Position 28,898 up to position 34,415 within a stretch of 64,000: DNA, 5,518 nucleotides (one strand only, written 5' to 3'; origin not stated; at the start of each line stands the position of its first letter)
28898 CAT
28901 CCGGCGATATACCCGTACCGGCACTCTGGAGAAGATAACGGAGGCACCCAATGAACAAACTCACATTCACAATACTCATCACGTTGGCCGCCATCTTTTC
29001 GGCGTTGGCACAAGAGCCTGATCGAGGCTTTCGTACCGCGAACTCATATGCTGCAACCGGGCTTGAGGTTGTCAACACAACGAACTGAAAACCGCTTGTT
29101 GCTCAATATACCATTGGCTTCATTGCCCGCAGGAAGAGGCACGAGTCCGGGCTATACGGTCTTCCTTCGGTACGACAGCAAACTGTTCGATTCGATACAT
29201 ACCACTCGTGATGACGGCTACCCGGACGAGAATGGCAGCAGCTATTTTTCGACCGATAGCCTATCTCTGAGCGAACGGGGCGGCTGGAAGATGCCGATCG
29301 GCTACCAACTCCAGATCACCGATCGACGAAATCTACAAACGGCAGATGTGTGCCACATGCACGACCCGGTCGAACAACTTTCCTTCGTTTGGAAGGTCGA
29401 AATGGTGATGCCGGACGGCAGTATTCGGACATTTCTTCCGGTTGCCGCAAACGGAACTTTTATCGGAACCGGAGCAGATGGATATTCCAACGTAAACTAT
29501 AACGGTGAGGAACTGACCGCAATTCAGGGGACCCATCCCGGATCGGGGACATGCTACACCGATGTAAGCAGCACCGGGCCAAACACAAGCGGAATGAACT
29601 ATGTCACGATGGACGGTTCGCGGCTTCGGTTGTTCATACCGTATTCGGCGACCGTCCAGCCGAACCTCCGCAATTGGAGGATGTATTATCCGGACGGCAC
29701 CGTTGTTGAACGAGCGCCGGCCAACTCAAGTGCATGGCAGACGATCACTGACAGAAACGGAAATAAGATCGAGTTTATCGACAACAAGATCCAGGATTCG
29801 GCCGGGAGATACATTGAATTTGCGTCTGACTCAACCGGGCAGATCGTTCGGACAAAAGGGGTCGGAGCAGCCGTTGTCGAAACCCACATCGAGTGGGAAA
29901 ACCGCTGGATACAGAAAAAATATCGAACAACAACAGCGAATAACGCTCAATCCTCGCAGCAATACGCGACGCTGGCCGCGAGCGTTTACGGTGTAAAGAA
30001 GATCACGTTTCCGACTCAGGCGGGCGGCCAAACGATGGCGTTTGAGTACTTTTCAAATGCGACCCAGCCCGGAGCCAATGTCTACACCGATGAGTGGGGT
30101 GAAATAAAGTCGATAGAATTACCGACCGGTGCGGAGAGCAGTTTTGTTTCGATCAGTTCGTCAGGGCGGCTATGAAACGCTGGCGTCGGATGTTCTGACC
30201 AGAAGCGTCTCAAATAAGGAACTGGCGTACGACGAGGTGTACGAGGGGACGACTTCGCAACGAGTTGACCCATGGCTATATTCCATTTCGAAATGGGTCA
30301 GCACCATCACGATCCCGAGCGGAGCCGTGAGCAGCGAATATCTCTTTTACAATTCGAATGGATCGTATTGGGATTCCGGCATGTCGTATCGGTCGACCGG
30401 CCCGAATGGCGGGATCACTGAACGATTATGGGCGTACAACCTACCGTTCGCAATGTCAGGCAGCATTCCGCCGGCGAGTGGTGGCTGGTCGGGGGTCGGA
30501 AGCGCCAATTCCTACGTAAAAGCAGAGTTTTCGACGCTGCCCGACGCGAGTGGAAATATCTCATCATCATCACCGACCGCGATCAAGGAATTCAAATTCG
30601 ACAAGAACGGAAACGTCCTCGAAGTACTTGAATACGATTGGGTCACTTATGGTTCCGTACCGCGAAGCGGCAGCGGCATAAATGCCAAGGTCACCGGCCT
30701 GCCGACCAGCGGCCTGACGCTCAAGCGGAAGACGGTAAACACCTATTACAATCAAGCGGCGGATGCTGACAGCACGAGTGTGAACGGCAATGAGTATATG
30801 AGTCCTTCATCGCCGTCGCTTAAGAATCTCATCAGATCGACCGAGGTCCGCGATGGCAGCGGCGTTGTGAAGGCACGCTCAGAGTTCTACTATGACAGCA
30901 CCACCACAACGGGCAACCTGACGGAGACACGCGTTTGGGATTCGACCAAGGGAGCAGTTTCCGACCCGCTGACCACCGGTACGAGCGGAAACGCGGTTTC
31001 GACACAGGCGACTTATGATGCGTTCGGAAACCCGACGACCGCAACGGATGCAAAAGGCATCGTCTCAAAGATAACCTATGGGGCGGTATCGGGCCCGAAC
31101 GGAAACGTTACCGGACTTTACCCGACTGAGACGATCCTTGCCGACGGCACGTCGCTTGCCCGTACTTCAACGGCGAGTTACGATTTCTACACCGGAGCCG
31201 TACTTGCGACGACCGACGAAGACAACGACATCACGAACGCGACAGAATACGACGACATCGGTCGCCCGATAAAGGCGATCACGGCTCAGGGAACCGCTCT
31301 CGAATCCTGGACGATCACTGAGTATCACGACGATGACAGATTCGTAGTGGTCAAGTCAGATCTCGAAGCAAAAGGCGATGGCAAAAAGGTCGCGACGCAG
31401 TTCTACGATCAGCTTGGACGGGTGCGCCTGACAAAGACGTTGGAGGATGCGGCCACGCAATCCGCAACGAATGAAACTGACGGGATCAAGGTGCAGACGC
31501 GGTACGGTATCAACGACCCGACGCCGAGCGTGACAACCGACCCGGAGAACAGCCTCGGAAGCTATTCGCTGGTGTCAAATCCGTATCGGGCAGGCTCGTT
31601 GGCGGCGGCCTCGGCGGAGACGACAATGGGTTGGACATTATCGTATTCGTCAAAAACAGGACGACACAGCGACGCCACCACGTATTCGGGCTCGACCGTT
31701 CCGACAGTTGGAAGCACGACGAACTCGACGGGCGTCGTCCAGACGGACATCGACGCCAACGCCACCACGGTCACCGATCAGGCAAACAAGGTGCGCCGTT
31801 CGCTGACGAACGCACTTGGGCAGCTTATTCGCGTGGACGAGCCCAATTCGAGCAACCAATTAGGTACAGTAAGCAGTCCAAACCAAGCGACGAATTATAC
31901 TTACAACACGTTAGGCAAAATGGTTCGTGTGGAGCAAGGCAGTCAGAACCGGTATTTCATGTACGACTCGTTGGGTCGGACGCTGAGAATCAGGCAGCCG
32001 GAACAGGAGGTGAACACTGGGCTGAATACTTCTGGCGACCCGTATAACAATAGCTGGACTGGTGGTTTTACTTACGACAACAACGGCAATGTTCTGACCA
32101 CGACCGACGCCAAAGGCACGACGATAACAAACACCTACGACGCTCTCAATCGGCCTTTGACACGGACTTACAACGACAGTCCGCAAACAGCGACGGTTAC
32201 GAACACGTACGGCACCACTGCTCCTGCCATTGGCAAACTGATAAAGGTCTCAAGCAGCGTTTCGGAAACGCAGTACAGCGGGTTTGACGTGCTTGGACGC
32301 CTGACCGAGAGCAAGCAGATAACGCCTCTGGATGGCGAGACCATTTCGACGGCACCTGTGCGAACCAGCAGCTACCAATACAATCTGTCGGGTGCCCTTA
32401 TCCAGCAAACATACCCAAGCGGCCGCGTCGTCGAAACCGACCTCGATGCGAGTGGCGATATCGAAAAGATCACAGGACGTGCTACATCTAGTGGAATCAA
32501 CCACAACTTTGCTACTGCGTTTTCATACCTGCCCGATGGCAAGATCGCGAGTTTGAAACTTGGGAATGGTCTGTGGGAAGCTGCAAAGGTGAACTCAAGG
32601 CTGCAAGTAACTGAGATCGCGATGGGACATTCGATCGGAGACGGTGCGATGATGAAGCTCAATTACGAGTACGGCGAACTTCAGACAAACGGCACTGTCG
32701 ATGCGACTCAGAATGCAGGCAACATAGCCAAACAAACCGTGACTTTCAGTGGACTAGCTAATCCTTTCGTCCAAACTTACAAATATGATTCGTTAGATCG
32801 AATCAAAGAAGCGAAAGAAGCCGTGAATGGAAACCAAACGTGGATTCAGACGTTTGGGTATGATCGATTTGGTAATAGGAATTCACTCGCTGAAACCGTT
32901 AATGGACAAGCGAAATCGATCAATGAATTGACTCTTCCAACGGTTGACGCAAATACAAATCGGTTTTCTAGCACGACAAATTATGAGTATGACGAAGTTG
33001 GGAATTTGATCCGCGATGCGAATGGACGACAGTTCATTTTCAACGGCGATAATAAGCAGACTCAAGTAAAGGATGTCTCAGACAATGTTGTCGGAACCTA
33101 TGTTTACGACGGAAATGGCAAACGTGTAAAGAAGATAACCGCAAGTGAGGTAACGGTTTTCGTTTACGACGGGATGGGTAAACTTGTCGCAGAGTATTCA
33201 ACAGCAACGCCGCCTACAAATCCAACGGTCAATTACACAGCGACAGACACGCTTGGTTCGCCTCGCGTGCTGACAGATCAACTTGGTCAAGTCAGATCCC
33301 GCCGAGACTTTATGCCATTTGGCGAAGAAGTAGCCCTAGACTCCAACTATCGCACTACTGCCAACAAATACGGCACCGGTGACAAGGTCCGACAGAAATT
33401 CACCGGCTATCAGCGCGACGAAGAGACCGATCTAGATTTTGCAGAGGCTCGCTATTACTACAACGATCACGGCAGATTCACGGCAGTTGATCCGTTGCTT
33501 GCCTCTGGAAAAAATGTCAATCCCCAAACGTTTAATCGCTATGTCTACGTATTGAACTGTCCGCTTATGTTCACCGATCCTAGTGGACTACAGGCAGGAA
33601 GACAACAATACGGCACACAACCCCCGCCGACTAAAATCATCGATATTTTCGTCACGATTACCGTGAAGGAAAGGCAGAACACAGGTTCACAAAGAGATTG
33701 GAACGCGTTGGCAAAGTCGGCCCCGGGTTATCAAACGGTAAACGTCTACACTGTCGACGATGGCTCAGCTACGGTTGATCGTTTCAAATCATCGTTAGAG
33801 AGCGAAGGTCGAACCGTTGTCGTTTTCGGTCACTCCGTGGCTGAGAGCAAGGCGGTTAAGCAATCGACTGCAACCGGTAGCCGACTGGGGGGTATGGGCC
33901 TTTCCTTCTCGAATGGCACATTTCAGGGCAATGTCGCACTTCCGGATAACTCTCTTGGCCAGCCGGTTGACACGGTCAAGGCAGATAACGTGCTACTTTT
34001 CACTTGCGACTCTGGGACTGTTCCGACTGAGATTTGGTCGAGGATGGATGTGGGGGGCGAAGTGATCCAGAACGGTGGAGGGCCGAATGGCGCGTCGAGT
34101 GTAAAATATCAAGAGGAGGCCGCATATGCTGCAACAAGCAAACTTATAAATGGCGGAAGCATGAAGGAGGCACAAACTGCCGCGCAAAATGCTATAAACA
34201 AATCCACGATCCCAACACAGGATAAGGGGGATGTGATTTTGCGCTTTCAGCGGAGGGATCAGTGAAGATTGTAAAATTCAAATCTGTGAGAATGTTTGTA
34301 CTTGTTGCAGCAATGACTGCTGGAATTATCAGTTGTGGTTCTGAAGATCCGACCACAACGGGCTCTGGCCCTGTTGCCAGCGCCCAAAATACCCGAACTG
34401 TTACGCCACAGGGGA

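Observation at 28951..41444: Rhs polymorphic-toxin array: one full-length rhs followed by three orphan toxin/immunity cassettes with four unrelated C-terminal tails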

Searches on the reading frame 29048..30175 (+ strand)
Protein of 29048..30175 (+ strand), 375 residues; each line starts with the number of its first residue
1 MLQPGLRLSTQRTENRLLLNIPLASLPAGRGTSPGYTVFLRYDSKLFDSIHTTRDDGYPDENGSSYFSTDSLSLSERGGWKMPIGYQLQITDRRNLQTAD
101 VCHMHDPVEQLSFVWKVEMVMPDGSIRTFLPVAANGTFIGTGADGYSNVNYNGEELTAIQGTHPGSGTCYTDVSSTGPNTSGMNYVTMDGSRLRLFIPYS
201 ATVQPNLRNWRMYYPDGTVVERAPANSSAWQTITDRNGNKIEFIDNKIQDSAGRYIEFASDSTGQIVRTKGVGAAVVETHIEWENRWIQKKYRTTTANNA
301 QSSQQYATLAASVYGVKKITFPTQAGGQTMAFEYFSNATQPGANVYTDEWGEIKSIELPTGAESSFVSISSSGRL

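Call 4: search_protein_families(library=pfam, proteins=[window:29048-30175:+], max_evalue=0.01)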
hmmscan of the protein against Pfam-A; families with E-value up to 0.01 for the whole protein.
window:29048-30175:+ (375 aa): 0 families

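Call 5: search_protein_families(library=ncbifam, proteins=[window:29048-30175:+], max_evalue=0.01)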
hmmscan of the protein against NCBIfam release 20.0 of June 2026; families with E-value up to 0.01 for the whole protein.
window:29048-30175:+ (375 aa): 0 families

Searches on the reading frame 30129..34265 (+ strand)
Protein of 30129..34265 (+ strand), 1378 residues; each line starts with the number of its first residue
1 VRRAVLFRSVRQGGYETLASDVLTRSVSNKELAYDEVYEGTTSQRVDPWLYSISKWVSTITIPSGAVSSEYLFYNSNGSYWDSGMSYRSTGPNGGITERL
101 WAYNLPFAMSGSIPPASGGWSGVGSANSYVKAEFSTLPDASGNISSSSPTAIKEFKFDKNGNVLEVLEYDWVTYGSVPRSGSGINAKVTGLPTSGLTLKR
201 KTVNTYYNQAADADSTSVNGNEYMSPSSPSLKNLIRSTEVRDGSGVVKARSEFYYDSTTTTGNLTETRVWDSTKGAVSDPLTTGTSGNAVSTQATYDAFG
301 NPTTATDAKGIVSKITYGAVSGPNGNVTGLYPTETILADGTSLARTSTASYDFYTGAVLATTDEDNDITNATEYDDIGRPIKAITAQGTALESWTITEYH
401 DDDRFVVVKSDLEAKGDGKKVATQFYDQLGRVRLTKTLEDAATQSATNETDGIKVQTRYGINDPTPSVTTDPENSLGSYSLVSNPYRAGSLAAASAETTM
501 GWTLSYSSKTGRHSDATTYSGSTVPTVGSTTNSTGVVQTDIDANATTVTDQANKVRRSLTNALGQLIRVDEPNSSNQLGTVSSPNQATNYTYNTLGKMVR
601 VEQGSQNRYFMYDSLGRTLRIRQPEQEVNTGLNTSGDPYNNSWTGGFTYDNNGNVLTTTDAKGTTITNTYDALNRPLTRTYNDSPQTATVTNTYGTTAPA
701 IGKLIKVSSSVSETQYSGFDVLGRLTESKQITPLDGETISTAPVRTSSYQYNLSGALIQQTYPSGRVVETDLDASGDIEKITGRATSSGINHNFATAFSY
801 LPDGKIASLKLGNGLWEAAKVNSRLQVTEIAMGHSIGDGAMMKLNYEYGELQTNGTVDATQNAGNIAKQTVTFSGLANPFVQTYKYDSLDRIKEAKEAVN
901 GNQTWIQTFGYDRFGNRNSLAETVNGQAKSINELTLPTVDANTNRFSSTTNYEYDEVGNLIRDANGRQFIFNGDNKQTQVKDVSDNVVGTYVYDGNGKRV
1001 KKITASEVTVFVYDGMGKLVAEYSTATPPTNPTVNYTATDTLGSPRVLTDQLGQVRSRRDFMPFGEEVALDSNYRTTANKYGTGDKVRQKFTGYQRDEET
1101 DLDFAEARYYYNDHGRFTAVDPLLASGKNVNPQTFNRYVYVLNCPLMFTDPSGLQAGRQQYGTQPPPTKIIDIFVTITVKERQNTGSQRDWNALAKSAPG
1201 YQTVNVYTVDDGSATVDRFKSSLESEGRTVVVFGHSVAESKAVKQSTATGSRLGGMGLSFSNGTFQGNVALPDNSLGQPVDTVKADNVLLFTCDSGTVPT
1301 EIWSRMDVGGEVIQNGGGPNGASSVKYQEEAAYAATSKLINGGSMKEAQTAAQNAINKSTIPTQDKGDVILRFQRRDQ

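Call 4: search_protein_families(library=pfam, proteins=[window:30129-34265:+], max_evalue=0.01)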
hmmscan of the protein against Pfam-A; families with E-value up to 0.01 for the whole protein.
window:30129-34265:+ (1378 aa): 1 family
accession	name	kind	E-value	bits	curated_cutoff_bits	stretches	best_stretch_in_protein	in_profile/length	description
PF05593.20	RHS_repeat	-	4.3e-18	65.7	22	1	649-683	1-35/38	RHS Repeat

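Call 5: search_protein_families(library=ncbifam, proteins=[window:30129-34265:+], max_evalue=0.01)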
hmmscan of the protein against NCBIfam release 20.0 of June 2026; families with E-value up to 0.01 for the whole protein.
window:30129-34265:+ (1378 aa): 2 families
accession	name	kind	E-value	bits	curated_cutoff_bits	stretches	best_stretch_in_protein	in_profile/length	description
TIGR01643.1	YD_repeat_2x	repeat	4.5e-16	58.6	15.8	1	649-689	1-41/42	YD repeat-containing protein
TIGR03696.1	Rhs_assc_core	domain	2.6e-14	53.5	32.5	1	1077-1154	12-76/76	RHS repeat-associated core domain-containing protein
